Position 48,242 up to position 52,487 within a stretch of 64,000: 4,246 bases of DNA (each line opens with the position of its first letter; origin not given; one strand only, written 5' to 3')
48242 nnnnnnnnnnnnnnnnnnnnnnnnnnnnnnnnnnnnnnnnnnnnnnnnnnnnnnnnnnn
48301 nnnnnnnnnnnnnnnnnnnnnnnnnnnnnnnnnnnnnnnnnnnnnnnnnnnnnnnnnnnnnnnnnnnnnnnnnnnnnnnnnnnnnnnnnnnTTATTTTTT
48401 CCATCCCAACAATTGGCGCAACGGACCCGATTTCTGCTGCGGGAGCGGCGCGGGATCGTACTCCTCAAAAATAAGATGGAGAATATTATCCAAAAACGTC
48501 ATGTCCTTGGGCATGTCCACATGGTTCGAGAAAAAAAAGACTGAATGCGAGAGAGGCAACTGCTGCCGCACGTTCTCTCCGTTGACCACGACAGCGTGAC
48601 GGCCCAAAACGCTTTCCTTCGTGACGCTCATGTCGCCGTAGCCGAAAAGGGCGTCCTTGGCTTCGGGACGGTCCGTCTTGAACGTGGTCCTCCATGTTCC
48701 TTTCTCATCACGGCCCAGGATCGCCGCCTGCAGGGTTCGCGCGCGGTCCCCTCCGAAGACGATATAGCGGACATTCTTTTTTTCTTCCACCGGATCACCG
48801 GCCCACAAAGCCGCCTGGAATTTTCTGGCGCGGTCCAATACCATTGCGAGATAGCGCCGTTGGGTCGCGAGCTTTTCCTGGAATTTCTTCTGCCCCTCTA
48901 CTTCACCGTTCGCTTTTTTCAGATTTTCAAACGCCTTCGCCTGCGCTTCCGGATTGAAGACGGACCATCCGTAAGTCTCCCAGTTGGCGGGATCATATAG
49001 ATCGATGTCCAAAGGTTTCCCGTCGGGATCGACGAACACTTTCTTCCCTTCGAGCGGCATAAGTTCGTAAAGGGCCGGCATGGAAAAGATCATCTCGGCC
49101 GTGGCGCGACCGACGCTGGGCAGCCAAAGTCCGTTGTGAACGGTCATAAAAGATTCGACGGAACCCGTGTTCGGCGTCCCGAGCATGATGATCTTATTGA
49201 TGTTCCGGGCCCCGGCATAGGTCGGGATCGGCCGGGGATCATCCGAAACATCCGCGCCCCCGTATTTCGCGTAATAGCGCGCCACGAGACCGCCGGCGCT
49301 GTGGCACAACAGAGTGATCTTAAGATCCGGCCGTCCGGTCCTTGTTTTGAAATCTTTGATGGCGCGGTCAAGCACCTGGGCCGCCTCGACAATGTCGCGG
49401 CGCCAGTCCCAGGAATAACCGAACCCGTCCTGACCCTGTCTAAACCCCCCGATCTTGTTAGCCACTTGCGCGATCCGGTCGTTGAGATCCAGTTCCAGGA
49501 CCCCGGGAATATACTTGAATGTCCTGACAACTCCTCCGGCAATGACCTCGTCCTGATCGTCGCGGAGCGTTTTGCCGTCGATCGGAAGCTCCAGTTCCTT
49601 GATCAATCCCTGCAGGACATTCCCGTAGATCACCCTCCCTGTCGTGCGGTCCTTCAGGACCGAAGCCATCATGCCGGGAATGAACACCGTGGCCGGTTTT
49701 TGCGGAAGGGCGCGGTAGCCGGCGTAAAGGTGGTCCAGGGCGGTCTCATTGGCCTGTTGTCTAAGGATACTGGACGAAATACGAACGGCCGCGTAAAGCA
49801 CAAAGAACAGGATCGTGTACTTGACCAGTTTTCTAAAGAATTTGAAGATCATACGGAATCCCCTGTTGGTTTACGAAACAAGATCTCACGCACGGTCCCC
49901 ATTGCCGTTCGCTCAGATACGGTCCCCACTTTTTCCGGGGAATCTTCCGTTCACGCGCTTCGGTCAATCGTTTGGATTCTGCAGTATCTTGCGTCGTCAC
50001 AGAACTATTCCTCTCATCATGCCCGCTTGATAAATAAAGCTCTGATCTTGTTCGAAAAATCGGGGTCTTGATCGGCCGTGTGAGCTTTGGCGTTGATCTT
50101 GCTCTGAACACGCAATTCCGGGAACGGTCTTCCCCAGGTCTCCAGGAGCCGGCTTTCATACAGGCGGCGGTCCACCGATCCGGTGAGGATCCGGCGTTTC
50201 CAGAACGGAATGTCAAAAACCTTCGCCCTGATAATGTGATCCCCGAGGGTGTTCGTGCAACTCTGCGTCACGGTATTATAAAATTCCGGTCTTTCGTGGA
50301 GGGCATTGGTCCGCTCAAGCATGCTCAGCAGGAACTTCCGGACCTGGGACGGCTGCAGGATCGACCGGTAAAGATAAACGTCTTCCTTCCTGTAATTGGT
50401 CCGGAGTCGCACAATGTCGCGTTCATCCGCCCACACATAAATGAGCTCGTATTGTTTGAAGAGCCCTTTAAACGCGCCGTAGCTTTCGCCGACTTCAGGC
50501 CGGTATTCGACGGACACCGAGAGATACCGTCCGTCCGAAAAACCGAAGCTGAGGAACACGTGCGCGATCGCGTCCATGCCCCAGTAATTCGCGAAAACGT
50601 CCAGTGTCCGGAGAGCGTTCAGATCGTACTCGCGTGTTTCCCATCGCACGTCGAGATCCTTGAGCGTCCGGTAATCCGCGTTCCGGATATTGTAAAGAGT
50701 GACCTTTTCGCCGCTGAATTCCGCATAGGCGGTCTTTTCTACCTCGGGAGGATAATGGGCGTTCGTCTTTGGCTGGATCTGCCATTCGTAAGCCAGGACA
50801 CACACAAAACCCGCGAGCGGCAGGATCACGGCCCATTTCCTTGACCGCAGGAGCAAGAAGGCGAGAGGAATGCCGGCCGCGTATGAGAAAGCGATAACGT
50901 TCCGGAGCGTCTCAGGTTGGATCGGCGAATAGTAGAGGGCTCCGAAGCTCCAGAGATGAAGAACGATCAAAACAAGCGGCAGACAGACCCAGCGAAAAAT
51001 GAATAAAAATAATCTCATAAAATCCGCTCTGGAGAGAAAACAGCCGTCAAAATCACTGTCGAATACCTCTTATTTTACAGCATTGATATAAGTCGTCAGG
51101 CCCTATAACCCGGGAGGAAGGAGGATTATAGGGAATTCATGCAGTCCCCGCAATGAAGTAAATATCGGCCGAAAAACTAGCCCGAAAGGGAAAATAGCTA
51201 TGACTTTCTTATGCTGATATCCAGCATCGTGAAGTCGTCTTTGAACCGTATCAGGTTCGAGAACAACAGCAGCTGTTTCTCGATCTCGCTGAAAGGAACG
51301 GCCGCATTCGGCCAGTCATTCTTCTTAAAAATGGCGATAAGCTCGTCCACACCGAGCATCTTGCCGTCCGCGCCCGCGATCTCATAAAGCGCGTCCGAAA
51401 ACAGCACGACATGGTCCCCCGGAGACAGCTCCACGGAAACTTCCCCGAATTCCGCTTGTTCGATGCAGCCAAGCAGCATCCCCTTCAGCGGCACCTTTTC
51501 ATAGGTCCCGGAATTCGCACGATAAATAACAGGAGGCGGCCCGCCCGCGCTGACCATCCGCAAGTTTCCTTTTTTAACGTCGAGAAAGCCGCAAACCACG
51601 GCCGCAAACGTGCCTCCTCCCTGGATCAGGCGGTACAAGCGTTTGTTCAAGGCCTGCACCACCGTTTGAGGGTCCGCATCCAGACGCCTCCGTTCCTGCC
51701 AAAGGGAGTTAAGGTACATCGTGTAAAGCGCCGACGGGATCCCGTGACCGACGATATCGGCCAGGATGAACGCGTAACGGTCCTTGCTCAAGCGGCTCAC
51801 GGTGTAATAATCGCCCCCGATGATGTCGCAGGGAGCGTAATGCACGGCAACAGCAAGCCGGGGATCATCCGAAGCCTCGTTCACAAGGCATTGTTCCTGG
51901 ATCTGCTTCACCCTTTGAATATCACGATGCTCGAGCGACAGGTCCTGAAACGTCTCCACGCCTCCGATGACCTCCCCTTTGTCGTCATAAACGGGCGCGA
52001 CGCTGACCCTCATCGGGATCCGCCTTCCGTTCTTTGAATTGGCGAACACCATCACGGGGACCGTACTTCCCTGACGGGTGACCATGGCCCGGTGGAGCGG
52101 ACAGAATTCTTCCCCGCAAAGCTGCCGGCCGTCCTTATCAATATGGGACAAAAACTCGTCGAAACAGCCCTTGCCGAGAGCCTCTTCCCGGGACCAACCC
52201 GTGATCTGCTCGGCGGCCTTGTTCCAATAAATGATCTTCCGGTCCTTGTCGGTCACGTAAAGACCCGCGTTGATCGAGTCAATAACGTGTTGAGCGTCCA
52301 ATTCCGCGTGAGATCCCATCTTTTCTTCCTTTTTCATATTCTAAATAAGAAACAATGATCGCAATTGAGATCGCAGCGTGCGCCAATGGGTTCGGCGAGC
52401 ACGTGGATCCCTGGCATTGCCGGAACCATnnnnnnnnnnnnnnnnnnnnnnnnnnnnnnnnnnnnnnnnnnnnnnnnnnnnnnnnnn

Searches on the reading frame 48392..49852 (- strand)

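Call 49: search_protein_families(library=pfam, proteins=[window:48392-49852:-], max_evalue=0.0001)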
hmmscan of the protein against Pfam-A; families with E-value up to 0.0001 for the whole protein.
window:48392-49852:- (486 aa): 1 family
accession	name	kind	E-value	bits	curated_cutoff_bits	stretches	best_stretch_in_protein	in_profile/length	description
PF02450.21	LCAT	-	4.3e-05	23.4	21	1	136-273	80-209/392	Lecithin:cholesterol acyltransferase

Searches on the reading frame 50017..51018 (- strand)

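Call 49: search_protein_families(library=pfam, proteins=[window:50017-51018:-], max_evalue=0.0001)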
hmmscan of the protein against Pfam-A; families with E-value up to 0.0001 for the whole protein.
window:50017-51018:- (333 aa): 1 family
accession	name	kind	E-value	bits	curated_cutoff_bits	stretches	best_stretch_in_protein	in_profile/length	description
PF13387.12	Lnb_N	-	1.5e-37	129.3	22.2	1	125-262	4-148/175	Lnb N-terminal periplasmic domain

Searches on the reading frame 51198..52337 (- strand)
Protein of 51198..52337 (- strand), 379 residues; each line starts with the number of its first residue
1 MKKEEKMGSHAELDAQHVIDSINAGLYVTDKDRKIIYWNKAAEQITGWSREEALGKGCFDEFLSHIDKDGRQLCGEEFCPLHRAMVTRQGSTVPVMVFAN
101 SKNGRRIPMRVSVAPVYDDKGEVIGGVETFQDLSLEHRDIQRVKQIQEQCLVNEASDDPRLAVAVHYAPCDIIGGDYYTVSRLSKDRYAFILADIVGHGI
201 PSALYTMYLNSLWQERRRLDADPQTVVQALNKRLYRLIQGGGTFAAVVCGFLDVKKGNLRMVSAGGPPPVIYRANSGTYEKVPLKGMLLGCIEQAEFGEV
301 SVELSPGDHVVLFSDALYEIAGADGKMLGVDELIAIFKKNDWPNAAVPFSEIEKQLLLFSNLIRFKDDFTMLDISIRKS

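Call 49: search_protein_families(library=pfam, proteins=[window:51198-52337:-], max_evalue=0.0001)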
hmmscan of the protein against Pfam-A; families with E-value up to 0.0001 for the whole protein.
window:51198-52337:- (379 aa): 5 families
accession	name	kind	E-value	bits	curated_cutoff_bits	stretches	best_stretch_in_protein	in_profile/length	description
PF07228.17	SpoIIE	-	1.5e-37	129.9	25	1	185-375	2-190/192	Stage II sporulation protein E (SpoIIE)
PF08448.16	PAS_4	-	8.8e-16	58.5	23.1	1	20-137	2-109/110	PAS fold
PF00989.32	PAS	-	9.5e-16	58.3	22.6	1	16-132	4-112/113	PAS fold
PF13426.13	PAS_9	-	1.2e-15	58.1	27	1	25-134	3-102/103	PAS domain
PF13188.13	PAS_8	-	2e-09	37.4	21.8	1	16-67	4-55/65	PAS domain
